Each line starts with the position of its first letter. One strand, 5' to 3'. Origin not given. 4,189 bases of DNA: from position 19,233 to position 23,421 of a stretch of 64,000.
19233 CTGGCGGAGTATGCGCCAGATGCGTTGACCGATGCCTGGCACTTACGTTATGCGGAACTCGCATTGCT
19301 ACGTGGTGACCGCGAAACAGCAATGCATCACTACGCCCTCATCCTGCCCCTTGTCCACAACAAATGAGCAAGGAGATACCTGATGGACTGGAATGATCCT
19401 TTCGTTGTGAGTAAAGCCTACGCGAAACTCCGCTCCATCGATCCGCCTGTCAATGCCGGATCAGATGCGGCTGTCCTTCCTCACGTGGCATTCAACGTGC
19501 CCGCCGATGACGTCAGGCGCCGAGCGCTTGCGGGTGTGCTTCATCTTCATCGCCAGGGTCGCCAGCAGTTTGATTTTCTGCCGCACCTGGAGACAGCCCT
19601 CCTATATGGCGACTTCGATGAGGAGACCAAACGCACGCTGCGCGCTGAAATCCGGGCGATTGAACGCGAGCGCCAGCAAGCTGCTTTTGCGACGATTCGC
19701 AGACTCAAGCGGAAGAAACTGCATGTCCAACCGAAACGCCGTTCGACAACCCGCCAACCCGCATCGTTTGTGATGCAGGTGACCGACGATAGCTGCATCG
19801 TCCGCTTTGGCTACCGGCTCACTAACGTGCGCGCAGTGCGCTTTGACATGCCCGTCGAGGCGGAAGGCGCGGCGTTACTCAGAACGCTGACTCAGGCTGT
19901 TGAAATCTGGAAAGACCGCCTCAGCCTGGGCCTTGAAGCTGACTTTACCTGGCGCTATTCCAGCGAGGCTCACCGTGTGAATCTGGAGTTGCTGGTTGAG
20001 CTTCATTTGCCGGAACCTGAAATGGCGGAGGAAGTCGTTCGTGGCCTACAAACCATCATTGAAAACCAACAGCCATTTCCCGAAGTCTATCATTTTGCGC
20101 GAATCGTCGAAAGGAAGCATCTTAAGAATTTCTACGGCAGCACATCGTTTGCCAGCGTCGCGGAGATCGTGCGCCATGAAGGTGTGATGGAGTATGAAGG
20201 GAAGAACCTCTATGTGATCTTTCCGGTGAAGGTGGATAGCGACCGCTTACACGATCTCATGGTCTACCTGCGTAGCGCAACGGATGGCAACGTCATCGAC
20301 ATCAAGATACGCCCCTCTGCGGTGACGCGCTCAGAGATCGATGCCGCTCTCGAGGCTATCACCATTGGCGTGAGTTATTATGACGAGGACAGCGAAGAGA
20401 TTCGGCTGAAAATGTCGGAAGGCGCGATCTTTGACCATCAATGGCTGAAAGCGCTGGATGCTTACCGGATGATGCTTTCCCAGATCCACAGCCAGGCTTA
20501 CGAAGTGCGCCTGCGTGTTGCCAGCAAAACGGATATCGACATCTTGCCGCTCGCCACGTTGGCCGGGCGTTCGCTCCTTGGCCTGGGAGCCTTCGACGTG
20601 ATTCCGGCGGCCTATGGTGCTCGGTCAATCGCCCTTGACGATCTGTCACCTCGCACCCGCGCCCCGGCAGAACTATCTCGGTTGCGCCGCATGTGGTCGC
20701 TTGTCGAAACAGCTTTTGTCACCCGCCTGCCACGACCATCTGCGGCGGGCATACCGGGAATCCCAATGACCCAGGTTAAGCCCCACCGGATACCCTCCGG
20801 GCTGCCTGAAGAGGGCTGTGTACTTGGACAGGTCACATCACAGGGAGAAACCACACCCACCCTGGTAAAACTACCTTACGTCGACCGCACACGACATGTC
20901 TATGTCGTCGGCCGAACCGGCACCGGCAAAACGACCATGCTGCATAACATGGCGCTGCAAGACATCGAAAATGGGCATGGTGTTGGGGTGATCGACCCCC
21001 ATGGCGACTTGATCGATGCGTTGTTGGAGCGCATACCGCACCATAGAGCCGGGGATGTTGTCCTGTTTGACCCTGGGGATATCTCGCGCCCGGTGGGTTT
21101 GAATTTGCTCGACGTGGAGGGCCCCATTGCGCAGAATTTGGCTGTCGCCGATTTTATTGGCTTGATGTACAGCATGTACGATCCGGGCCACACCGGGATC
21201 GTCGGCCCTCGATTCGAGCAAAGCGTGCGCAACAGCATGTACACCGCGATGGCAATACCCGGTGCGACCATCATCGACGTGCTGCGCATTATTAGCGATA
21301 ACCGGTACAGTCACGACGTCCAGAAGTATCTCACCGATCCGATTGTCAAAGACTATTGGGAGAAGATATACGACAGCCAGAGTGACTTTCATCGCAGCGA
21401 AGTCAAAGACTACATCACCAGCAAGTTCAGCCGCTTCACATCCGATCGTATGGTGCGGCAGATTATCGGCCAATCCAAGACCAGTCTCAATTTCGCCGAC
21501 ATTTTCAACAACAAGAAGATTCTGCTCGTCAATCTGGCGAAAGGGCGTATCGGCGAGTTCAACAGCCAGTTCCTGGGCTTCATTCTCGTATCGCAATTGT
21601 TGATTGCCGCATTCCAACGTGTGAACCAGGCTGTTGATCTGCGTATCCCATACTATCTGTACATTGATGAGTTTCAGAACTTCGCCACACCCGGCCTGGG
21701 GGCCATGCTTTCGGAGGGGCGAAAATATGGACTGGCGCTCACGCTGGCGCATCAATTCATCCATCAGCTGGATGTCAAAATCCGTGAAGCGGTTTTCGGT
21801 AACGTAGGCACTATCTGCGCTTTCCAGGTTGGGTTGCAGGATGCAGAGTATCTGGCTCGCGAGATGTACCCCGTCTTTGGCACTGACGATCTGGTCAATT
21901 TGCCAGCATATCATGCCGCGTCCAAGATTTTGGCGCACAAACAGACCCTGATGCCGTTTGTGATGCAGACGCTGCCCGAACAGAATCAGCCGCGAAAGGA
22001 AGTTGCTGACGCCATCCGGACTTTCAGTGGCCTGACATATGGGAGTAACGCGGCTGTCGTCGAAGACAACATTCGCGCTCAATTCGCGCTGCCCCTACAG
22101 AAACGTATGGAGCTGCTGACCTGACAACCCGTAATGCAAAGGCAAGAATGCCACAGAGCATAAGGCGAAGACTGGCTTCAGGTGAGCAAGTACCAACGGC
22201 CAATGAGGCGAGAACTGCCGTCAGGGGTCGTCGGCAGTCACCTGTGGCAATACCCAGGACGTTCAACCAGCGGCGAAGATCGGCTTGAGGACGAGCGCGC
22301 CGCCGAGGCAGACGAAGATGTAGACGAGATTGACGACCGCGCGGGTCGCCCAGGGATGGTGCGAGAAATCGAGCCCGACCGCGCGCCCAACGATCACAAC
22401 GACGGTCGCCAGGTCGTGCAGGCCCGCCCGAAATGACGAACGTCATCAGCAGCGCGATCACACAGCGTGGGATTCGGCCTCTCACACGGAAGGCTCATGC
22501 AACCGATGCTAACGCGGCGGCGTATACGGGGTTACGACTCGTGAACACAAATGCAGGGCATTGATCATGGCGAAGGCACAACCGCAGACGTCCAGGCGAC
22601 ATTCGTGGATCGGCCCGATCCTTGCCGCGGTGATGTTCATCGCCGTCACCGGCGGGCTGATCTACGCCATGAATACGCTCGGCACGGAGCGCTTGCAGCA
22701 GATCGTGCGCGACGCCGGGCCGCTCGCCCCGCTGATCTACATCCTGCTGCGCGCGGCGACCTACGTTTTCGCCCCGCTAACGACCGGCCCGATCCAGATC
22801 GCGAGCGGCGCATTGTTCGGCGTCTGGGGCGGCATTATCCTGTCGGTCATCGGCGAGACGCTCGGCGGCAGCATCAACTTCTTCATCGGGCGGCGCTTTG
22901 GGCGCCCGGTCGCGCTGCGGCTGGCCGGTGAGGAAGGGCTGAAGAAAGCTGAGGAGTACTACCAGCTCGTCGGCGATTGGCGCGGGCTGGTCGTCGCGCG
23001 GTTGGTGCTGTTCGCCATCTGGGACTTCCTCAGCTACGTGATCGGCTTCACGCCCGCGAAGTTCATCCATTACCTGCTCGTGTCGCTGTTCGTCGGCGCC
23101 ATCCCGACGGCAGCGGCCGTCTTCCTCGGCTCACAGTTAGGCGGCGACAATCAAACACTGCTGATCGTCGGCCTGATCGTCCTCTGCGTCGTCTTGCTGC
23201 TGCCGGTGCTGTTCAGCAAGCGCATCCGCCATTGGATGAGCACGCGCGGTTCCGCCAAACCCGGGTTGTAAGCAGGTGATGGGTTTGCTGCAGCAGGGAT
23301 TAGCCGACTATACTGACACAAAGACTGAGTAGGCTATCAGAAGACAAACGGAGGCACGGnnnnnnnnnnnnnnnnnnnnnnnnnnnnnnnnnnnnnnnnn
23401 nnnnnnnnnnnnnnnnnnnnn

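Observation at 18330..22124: Hypothetical 345-aa protein plus 913-aa HerA/FtsK-superfamily ATPase with a novel N-terminal domain, in a lower-GC island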

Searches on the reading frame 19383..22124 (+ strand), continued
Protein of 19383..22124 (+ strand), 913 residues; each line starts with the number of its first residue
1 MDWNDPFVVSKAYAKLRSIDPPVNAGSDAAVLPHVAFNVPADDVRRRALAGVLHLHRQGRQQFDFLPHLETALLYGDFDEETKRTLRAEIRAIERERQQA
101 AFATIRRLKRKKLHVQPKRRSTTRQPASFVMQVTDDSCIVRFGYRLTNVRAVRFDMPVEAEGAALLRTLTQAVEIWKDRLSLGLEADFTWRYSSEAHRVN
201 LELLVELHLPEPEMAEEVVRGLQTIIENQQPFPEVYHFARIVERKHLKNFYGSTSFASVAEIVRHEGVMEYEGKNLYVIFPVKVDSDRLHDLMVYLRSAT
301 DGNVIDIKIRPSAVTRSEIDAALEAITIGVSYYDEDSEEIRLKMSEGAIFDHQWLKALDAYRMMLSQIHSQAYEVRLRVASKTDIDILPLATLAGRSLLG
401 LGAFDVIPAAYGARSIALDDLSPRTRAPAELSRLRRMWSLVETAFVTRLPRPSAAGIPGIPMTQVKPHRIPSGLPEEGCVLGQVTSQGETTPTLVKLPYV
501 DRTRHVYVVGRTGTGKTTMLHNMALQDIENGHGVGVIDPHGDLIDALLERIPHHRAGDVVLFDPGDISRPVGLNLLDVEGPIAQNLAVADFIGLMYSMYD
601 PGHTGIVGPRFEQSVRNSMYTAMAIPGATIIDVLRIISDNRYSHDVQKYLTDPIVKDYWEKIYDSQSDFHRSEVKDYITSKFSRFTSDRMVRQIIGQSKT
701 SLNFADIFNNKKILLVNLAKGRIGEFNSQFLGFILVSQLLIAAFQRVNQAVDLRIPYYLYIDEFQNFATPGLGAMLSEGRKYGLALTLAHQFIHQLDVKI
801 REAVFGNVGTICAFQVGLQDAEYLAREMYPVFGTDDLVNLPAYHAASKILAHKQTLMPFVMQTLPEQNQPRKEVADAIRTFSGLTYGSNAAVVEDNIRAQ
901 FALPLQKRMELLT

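Call 101: find_related_loci(query=A3, collection=viral_contigs, flank=8000)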
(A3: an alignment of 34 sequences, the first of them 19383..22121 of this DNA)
Query A3 (913 aa) in viral_contigs; peptide patterns used: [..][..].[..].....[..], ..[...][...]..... (x = any residue, [..] = any of these).
491 stretches matched a pattern; 14 encode a relative of the query (tblastn E <= 1e-3); 14 distinct loci.
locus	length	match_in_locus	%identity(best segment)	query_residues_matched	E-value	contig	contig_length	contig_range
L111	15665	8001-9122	38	501-879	6e-86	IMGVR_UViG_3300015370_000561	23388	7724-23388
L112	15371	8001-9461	35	418-902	6e-81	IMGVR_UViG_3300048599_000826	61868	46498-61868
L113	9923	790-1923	36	481-864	5e-77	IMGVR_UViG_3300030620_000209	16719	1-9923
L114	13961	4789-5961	33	502-913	1e-61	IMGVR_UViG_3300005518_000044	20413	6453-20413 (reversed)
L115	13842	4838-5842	34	502-844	7e-57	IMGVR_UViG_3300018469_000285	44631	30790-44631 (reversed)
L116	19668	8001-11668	35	455-828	8e-53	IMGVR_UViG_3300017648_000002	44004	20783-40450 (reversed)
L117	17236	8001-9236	32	451-865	3e-49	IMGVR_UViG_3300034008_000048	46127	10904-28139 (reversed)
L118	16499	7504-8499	33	495-825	4e-50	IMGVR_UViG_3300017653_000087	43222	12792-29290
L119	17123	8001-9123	29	501-864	9e-46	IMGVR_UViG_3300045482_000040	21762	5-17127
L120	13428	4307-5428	25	502-886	1e-23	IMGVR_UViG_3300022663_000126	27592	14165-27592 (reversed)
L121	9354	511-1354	28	504-796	8e-30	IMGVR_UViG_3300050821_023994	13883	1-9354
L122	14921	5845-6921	28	483-843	6e-32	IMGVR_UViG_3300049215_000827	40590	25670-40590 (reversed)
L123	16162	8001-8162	39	491-542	4e-5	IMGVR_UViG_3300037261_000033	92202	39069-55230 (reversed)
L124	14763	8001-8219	35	500-568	9e-5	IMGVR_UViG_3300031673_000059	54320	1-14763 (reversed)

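Call 106: find_encoding_contigs(protein=P0058, flank=8000, max_places=2)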
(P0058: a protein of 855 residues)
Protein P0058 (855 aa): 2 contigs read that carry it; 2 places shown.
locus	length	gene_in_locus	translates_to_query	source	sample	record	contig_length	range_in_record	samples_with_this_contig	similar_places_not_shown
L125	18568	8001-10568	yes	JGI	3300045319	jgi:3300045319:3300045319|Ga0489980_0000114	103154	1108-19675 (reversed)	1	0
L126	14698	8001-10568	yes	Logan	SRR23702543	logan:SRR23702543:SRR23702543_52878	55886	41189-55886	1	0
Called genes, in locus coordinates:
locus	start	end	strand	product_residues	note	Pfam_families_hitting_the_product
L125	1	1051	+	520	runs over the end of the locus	PF17862:AAA_lid_3 (faint), PF00004:AAA, PF07728:AAA_5 (weak)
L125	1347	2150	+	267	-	-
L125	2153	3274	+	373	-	PF04055:Radical_SAM (weak)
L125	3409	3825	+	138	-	-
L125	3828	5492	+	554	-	PF01935:DUF87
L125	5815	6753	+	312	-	PF13814:Replic_Relax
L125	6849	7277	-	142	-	PF01327:Pep_deformylase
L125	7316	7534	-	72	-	-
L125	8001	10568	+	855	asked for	PF02534:T4SS-DNA_transf, PF10412:TrwB_AAD_bind (weak), PF12696:TraG-D_C (weak)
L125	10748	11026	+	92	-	PF12728:HTH_17 (weak)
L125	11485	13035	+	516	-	-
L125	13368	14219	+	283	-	-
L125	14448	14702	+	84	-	-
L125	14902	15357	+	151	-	-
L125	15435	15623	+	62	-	-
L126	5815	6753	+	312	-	PF13814:Replic_Relax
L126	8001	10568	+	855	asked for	PF02534:T4SS-DNA_transf, PF10412:TrwB_AAD_bind (weak), PF12696:TraG-D_C (weak)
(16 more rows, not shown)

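Call 107: find_encoding_contigs(protein=P0079, flank=8000, max_places=2)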
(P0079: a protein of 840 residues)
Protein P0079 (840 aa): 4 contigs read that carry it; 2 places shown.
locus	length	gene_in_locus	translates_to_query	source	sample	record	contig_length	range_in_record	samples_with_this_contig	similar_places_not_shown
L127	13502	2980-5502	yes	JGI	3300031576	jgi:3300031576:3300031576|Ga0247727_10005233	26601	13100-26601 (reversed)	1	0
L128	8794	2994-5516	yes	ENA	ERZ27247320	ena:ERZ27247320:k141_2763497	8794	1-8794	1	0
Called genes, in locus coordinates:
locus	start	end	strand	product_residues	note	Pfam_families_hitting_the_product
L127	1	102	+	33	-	?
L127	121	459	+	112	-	PF18480:DUF5615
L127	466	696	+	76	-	-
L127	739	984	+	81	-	PF03693:ParD_antitoxin (weak)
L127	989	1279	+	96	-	PF05016:ParE_toxin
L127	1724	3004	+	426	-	-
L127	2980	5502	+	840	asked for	PF01935:DUF87, PF02534:T4SS-DNA_transf (faint), PF10412:TrwB_AAD_bind (weak), PF12696:TraG-D_C (weak)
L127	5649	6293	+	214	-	-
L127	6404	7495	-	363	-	PF05598:DUF772, PF01609:DDE_Tnp_1, PF13751:DDE_Tnp_1_6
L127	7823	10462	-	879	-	PF06452:CBM9_1, PF19313:DUF5916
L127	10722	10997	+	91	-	-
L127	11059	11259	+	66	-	PF13619:KTSC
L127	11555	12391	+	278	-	PF01694:Rhomboid, PF20216:DUF6576 (weak)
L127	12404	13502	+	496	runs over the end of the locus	PF01520:Amidase_3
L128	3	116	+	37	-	?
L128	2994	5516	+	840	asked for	PF01935:DUF87, PF02534:T4SS-DNA_transf (faint), PF10412:TrwB_AAD_bind (weak), PF12696:TraG-D_C (weak)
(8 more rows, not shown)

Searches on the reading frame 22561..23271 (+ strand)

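Call 99: search_protein_families(library=pfam, proteins=[window:22561-23271:+], max_evalue=0.001)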
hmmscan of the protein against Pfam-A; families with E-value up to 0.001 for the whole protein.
window:22561-23271:+ (236 aa): 1 family
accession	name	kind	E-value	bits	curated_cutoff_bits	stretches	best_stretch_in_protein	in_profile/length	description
PF09335.16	VTT_dom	-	9.2e-17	62.1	33.9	1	77-191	5-122/123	VTT domain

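Call 100: search_protein_families(library=padloc, proteins=[window:22561-23271:+], max_evalue=0.001)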
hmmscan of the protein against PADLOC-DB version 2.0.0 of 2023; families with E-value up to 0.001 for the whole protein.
window:22561-23271:+ (236 aa): 0 families
